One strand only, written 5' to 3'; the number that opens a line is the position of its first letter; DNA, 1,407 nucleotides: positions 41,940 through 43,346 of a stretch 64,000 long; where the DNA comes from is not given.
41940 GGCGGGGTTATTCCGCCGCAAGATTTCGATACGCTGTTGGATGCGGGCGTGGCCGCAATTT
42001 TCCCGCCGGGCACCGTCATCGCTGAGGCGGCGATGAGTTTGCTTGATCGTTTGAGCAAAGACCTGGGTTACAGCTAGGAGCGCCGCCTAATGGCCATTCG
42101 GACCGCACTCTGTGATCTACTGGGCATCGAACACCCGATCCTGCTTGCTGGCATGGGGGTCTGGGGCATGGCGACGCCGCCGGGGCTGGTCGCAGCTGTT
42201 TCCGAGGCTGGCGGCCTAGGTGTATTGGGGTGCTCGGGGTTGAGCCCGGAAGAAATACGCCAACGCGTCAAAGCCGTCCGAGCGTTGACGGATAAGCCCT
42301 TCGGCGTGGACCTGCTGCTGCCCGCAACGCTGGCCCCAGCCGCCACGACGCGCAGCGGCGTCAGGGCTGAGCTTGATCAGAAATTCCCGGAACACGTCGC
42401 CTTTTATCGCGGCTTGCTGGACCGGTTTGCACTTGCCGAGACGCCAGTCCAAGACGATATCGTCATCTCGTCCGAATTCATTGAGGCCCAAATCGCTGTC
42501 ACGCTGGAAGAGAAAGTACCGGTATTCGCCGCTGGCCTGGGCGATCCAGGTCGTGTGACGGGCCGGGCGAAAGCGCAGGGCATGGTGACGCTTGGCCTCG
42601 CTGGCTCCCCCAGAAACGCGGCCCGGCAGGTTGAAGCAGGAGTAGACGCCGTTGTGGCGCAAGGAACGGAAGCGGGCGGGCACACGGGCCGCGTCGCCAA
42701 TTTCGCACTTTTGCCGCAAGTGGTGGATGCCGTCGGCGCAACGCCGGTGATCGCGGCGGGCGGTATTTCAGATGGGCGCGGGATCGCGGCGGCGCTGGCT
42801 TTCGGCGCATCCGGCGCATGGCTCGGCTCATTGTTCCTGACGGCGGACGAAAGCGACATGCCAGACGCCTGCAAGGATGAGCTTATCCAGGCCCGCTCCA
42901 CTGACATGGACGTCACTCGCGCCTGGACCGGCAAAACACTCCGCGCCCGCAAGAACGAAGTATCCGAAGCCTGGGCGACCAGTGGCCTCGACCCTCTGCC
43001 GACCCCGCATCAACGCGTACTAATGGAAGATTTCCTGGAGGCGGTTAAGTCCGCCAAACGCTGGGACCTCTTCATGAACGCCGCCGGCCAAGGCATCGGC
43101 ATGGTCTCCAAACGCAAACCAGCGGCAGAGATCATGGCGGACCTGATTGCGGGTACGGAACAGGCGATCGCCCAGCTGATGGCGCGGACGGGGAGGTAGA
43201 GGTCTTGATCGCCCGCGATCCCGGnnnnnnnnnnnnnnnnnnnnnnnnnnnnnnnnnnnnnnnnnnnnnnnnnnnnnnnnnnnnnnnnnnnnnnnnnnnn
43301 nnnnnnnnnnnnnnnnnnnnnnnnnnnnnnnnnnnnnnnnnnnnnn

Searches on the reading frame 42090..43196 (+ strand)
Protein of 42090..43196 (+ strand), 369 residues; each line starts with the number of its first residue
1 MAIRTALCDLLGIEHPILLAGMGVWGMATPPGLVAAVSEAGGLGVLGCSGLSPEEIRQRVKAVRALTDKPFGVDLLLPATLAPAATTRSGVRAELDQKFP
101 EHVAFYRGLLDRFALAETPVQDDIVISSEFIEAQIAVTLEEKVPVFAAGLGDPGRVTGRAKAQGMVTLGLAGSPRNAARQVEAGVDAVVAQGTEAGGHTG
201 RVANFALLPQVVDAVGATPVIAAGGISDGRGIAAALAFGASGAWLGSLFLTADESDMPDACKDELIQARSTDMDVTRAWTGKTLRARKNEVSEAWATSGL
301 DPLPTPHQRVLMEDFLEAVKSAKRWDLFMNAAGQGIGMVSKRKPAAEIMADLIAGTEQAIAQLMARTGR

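Call 83: search_protein_families(library=pfam, proteins=[window:42090-43196:+], max_evalue=0.01)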
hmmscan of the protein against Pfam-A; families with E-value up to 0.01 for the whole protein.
window:42090-43196:+ (369 aa): 3 families
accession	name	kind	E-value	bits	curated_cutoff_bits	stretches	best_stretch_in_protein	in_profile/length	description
PF03060.21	NMO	-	4.5e-64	217.4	28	1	5-354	2-330/331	Nitronate monooxygenase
PF01070.24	FMN_dh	-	1.5e-10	41.1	24.9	1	173-252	228-308/350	FMN-dependent dehydrogenase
PF00478.31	IMPDH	-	5.4e-07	29.4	25.6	1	218-256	208-246/345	IMP dehydrogenase / GMP reductase domain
